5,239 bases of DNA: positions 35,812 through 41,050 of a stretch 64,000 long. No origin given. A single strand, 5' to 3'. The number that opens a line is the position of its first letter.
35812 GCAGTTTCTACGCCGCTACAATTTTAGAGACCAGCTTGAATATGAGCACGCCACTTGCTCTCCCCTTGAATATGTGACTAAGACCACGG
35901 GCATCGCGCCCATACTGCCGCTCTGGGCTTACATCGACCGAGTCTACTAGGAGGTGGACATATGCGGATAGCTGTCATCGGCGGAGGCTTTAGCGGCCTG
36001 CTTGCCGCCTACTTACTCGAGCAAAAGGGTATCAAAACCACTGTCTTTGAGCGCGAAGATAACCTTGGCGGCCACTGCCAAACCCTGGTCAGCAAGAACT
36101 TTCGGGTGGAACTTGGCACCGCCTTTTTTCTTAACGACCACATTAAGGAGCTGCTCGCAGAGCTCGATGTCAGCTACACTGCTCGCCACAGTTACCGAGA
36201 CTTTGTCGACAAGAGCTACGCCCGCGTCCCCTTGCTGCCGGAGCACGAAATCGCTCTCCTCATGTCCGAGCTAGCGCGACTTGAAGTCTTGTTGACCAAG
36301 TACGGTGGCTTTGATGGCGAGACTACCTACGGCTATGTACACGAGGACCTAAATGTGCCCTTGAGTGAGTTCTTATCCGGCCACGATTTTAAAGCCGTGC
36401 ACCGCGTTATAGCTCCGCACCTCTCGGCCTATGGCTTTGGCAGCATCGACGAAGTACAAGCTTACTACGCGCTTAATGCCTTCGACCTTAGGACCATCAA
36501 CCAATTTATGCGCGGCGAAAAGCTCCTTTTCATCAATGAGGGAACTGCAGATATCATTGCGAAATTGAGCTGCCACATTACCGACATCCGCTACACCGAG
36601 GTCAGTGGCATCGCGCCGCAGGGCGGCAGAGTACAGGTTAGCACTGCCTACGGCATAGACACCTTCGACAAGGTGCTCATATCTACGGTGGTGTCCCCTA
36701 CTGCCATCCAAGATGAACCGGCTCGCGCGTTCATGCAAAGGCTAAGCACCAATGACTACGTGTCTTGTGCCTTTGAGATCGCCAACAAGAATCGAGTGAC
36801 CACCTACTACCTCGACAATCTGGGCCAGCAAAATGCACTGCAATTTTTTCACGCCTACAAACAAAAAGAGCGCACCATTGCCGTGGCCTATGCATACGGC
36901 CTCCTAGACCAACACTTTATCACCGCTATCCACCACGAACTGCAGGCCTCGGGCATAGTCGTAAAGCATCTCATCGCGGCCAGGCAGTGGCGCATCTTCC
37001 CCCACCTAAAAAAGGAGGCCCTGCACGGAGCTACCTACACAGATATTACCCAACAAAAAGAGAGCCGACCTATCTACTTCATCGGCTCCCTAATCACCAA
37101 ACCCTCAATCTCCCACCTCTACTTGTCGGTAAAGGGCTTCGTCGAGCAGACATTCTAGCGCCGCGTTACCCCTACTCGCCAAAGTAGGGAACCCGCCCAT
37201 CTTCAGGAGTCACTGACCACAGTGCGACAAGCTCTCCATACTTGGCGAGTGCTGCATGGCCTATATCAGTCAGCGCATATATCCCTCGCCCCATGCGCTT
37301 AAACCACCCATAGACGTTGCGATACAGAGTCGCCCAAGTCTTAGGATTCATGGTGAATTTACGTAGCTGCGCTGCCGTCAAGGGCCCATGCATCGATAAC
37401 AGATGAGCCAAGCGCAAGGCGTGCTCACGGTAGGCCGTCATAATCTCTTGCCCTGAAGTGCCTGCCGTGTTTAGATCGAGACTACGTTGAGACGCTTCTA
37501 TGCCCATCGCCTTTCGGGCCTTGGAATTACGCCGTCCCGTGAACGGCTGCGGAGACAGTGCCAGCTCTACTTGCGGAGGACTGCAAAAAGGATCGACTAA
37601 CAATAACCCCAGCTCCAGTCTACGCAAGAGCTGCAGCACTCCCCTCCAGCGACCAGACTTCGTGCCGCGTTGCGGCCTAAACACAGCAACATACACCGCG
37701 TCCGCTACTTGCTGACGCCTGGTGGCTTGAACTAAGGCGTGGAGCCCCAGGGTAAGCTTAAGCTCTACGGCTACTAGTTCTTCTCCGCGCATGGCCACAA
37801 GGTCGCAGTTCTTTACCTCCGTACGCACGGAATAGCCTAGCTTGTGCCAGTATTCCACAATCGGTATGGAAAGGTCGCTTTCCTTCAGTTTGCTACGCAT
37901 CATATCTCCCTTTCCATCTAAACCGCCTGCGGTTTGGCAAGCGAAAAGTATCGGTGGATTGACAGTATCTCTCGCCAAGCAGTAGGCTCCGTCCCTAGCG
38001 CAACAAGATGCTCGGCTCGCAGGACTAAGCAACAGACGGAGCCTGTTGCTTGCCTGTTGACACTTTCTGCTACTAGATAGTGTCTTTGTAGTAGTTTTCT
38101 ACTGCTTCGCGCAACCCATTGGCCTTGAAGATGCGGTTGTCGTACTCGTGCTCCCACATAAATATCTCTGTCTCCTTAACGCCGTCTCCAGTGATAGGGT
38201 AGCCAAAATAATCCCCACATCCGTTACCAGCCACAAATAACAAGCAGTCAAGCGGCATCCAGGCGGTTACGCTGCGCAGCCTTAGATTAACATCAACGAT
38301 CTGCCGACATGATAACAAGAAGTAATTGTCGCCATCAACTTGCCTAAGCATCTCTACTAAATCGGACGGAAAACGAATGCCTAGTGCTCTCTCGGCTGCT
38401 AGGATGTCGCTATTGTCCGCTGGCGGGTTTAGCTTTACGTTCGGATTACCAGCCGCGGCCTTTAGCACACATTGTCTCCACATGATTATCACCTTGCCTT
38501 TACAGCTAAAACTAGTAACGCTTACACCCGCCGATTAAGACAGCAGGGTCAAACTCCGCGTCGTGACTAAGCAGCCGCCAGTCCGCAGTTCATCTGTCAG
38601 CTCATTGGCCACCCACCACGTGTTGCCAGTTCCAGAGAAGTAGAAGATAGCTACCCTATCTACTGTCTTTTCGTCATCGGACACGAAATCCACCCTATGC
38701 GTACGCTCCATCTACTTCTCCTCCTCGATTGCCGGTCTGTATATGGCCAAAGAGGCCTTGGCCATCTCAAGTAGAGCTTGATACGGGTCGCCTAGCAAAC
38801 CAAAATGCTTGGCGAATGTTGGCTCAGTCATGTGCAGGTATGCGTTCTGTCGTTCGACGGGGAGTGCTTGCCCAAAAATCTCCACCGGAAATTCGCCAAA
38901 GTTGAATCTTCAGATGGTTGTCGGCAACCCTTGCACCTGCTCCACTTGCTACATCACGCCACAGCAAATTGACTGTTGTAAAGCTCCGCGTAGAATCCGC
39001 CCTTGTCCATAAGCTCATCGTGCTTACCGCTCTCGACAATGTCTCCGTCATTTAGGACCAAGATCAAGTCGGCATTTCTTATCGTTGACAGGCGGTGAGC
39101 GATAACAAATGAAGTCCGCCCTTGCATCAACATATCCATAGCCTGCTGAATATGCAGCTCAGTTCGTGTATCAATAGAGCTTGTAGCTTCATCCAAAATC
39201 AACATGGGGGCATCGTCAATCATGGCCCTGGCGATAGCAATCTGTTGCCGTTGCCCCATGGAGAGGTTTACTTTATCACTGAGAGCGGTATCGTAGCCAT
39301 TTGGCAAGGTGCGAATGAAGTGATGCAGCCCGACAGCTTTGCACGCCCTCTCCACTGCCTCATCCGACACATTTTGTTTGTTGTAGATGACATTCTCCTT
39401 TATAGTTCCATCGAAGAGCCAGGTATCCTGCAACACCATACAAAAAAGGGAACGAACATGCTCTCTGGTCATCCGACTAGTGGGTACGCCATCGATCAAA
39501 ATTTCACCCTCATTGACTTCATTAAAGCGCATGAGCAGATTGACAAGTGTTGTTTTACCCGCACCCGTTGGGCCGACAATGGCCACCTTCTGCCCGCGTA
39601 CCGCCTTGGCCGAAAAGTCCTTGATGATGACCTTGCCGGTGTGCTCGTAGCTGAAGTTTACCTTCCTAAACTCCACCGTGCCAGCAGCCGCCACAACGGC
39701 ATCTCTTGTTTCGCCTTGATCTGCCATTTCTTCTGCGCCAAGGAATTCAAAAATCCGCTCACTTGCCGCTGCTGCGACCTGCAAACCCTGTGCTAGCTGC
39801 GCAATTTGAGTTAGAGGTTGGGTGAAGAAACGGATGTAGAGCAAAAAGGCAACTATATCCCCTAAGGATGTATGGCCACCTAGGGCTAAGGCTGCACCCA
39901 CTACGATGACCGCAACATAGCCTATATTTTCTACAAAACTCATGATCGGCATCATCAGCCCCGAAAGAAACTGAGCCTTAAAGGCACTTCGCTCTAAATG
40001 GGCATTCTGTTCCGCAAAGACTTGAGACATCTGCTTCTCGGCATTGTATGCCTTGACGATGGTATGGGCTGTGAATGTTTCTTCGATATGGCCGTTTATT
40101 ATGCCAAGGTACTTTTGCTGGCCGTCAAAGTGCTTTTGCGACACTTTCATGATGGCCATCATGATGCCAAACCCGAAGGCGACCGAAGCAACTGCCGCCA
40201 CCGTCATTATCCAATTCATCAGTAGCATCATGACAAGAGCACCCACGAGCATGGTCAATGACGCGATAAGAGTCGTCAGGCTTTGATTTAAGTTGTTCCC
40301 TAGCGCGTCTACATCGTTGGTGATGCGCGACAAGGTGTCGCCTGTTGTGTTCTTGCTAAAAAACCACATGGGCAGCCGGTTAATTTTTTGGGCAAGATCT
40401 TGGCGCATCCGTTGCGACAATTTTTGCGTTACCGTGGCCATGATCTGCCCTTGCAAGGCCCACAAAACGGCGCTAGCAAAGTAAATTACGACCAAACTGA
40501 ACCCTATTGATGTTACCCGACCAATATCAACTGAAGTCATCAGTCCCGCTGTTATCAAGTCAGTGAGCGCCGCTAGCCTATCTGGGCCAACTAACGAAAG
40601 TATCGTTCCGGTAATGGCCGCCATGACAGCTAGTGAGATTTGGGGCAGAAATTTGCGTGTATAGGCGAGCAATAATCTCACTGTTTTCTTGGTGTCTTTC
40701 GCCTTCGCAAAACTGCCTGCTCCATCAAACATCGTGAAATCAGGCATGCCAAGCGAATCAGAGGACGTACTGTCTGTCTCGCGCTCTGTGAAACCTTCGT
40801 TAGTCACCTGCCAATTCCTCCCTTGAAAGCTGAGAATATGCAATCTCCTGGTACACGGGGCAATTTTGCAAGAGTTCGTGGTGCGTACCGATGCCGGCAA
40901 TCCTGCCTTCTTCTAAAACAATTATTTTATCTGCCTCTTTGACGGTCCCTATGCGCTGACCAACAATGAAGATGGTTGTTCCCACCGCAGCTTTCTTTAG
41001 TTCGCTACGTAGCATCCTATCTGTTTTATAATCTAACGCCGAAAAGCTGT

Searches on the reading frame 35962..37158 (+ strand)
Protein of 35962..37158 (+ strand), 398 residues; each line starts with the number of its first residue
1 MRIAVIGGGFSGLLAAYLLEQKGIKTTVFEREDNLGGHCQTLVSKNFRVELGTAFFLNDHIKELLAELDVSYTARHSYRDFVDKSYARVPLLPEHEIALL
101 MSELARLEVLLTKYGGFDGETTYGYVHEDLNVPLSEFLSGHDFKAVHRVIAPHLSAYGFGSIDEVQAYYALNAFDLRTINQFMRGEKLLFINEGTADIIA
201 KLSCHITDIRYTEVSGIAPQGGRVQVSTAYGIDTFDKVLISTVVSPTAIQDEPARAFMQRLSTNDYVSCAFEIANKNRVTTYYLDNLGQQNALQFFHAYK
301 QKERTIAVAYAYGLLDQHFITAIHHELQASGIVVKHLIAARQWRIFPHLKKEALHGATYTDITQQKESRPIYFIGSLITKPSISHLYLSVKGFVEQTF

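Call 10: search_protein_families(library=pfam, proteins=[window:35962-37158:+], max_evalue=0.001)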
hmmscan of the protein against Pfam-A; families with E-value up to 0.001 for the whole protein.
window:35962-37158:+ (398 aa): 10 families
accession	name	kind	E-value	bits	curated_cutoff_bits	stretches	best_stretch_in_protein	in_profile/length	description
PF13450.12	NAD_binding_8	-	1.7e-15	57.5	21.9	1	5-68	1-68/68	NAD(P)-binding Rossmann-like domain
PF01593.30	Amino_oxidase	-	7.3e-13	49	19.8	1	10-253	1-266/443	Flavin containing amine oxidoreductase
PF01266.30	DAO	-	4.3e-08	33.5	27.9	1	2-39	1-38/353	FAD dependent oxidoreductase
PF00070.33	Pyr_redox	-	1.6e-07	32.1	22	1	2-65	1-67/82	Pyridine nucleotide-disulphide oxidoreductase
PF01946.23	Thi4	-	2.1e-05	24.3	26.2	1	3-78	20-90/235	Thi4 family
PF00890.30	FAD_binding_2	-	2.8e-05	23.9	20.4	1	3-40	2-39/414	FAD binding domain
PF12831.13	FAD_oxidored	-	6.5e-05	22.8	27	1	3-68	2-68/416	FAD dependent oxidoreductase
PF01494.25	FAD_binding_3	-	0.00011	22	22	1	3-50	4-51/349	FAD binding domain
PF07992.20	Pyr_redox_2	-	0.00033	20.6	26.1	1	2-39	2-40/291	Pyridine nucleotide-disulphide oxidoreductase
PF03486.20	HI0933_like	-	0.00062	19.7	50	0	2-36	2-36/244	HI0933-like protein Rossmann domain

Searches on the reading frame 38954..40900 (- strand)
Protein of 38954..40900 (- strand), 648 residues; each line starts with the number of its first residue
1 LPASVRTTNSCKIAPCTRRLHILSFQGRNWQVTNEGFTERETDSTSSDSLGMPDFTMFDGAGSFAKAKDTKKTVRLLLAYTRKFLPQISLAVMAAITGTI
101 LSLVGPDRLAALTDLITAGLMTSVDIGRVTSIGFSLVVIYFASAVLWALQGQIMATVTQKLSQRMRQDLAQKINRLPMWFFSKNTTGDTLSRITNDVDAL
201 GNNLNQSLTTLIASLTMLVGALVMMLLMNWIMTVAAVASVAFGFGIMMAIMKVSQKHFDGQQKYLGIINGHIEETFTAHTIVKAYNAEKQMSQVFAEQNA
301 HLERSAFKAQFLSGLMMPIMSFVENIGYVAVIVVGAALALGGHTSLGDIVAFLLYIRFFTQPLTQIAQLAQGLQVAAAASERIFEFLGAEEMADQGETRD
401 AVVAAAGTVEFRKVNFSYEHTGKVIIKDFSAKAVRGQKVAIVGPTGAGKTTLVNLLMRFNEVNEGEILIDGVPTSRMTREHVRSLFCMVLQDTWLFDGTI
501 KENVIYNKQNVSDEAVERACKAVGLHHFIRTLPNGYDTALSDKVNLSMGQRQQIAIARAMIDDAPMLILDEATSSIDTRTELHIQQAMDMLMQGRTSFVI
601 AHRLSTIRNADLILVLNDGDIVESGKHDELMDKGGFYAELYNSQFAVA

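Call 87: search_protein_families(library=pfam, proteins=[window:38954-40900:-], max_evalue=0.00001)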
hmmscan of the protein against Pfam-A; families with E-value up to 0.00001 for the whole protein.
window:38954-40900:- (648 aa): 2 families
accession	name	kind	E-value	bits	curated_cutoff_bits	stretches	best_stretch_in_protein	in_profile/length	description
PF00664.28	ABC_membrane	-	1.1e-46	160.2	28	1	90-363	3-274/274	ABC transporter transmembrane region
PF00005.33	ABC_tran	-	2.7e-28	99.7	25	1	427-574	2-137/137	ABC transporter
